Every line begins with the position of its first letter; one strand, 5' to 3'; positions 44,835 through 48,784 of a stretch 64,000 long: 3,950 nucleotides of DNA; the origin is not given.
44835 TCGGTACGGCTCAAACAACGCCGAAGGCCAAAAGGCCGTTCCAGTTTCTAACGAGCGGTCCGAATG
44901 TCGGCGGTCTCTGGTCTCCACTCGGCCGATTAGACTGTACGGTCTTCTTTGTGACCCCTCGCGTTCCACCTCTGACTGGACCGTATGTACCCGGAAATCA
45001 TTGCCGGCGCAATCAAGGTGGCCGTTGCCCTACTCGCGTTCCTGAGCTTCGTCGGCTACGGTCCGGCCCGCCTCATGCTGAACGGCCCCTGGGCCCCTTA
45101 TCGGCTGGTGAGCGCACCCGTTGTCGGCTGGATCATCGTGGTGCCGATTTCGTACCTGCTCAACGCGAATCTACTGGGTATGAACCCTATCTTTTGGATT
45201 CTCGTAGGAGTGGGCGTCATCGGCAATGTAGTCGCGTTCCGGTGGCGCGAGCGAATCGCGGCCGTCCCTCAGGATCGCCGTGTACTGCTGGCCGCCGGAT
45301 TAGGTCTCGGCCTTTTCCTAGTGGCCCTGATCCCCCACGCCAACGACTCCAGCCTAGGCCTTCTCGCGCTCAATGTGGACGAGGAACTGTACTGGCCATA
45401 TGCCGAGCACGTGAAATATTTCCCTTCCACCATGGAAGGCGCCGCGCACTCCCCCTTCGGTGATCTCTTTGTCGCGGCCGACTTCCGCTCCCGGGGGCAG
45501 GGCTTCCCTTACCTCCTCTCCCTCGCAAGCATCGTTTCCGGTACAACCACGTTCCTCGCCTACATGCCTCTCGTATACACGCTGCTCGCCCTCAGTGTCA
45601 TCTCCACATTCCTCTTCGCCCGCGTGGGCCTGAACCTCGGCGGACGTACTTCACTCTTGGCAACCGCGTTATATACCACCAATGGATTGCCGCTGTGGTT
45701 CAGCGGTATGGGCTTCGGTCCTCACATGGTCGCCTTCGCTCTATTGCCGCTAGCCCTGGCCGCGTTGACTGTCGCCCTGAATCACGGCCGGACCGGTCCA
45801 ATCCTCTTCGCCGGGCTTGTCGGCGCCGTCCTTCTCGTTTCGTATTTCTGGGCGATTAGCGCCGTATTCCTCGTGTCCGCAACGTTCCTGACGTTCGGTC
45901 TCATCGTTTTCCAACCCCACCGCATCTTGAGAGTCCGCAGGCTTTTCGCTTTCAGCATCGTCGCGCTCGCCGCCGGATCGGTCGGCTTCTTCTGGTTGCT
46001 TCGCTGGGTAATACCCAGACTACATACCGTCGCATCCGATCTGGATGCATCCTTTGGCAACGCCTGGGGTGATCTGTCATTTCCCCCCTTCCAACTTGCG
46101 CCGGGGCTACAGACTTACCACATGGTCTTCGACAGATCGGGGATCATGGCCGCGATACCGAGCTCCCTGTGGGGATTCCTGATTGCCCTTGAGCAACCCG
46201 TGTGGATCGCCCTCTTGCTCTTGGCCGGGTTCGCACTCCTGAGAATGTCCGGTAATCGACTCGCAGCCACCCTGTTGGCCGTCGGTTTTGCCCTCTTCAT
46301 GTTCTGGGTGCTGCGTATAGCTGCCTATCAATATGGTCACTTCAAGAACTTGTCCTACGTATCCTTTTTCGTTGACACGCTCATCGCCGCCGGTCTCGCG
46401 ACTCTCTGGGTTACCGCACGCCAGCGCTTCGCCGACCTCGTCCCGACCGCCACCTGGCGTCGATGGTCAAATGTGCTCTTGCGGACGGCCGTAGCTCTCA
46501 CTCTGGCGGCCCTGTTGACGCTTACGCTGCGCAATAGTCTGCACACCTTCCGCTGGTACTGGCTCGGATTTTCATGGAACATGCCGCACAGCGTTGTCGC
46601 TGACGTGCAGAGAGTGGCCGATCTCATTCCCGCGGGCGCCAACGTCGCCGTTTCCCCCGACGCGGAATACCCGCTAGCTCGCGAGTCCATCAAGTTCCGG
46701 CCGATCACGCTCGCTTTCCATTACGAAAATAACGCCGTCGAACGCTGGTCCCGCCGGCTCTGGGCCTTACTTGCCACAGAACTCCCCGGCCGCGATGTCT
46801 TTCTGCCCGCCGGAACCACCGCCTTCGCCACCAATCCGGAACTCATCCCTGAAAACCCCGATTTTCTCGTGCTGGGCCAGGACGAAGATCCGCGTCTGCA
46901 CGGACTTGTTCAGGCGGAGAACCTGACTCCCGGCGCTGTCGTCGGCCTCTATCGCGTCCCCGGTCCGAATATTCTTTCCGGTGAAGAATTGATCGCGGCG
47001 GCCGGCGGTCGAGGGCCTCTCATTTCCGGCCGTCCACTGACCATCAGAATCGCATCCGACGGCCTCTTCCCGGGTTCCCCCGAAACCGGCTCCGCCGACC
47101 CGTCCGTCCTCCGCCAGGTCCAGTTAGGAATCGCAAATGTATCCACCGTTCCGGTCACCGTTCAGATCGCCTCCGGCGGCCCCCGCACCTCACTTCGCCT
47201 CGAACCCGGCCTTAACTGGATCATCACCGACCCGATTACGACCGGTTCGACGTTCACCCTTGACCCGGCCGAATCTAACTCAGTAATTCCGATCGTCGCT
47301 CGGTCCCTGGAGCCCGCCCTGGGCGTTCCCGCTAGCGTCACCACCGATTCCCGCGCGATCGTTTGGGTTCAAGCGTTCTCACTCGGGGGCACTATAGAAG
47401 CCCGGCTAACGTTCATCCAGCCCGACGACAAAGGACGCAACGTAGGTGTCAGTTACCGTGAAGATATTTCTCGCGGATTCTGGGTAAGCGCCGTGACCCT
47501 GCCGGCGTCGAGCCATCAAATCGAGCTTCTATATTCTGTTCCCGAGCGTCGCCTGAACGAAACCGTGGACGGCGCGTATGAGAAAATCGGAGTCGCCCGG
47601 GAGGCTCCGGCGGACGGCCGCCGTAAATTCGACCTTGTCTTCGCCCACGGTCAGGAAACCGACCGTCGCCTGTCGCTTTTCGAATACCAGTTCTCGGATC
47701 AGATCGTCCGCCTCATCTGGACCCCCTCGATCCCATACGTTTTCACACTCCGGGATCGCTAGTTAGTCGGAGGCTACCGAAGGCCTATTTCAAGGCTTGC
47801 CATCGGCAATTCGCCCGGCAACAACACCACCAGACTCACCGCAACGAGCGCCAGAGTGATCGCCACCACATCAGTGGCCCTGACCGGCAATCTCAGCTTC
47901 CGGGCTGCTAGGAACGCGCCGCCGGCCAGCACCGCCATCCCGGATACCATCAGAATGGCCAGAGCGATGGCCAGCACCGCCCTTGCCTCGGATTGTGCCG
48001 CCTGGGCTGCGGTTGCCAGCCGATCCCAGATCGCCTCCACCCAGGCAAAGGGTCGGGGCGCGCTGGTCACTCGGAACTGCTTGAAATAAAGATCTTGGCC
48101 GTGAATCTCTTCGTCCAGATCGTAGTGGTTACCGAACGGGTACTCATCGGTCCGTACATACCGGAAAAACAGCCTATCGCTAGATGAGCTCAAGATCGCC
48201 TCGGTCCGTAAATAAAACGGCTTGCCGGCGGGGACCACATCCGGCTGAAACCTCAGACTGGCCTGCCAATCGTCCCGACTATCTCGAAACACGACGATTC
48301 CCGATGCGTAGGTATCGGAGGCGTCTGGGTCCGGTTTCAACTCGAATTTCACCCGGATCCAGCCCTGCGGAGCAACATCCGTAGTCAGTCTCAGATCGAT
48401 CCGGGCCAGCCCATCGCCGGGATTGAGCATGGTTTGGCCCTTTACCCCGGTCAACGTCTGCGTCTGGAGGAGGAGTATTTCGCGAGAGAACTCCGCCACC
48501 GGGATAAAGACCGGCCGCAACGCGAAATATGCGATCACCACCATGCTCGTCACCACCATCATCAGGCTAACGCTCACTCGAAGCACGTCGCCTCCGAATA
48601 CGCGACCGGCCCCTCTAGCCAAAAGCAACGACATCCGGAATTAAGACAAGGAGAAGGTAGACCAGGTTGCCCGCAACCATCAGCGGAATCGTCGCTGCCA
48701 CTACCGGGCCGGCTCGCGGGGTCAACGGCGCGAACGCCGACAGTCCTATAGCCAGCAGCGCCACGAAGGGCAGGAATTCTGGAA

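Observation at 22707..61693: Recurring family of bitopic partner proteins next to GT-C-like membrane glycosyltransferases; four of six overlap their GT-C neighbour on the same strand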

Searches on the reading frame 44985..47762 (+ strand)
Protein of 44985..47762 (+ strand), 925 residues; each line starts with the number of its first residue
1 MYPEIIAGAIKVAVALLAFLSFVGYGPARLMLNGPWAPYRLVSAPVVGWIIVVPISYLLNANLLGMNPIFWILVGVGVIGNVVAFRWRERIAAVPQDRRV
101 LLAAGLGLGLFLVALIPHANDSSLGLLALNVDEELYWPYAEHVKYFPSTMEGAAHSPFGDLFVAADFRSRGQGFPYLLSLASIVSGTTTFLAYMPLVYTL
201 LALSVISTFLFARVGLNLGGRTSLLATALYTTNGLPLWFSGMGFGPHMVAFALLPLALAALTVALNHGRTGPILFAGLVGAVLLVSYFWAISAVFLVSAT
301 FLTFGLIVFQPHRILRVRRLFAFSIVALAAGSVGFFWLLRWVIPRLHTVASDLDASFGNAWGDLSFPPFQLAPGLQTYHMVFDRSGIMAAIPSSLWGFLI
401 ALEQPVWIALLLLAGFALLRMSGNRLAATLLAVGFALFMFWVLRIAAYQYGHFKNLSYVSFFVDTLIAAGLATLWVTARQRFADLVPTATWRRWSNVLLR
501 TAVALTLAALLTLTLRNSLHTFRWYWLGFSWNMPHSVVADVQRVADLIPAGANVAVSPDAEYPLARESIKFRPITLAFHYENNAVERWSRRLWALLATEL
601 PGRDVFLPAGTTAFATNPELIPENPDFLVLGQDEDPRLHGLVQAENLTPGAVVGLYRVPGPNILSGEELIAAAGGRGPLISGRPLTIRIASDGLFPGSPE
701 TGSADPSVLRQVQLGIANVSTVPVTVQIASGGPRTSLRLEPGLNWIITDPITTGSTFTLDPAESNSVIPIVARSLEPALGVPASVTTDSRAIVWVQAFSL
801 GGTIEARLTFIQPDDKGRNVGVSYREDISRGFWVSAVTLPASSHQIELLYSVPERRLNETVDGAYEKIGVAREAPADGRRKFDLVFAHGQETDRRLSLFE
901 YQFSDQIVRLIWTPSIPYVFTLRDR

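Call 12: search_protein_families(library=pfam, proteins=[window:44985-47762:+], max_evalue=0.01)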
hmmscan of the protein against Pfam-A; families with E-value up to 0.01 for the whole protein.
window:44985-47762:+ (925 aa): 0 families

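Call 73: search_solved_structures(query=window:44985-47759:+, max_evalue=1)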
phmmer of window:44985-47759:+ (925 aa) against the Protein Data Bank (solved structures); distinct sequences matched with E-value up to 1: 1.
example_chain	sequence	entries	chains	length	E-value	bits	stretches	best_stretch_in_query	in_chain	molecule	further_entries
2uyj_A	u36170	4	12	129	0.15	13.3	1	671-731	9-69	PROTEIN TDCF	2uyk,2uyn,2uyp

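Call 76: search_protein_families(library=pfam, proteins=[window:44985-47759:+], max_evalue=5)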
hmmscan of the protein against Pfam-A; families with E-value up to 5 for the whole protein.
window:44985-47759:+ (925 aa): 1 family
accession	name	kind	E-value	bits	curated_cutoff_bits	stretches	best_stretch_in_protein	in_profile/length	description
PF11044.13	TMEMspv1-c74-12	-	0.19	12.4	25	1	290-316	7-33/49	Plectrovirus spv1-c74 ORF 12 transmembrane protein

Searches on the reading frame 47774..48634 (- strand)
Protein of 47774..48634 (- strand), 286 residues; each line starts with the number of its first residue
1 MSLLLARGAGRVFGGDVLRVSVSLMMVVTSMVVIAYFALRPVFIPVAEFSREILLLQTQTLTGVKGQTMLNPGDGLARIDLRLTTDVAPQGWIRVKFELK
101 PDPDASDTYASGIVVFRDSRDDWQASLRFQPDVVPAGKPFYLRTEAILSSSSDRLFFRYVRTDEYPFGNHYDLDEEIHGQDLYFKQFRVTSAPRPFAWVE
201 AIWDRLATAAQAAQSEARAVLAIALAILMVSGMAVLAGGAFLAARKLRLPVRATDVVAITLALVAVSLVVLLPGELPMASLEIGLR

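Call 9: search_protein_families(library=pfam, proteins=[window:47774-48634:-], max_evalue=1)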
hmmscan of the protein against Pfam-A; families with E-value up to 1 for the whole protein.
window:47774-48634:- (286 aa): 0 families

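Call 20: search_protein_families(library=ncbifam, proteins=[window:47774-48634:-], max_evalue=0.1)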
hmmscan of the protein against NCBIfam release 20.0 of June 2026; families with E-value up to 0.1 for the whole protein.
window:47774-48634:- (286 aa): 0 families

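Call 78: find_related_loci(query=A4, collection=metagenome_contigs, flank=4000)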
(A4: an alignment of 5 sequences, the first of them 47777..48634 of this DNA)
Query A4 (286 aa) in metagenome_contigs; peptide patterns used: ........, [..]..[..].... (x = any residue, [..] = any of these).
49 stretches matched a pattern; 6 encode a relative of the query (tblastn E <= 1e-3); 6 distinct loci.
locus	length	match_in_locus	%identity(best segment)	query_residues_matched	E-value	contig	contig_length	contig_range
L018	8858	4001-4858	77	1-286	4e-141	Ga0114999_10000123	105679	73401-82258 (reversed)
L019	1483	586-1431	64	5-286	1e-131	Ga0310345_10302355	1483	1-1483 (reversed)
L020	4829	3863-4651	60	24-286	3e-102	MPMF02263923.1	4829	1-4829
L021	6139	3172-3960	60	24-286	7e-102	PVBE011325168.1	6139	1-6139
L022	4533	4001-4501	39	22-187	7e-31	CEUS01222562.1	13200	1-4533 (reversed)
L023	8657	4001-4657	33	22-236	5e-35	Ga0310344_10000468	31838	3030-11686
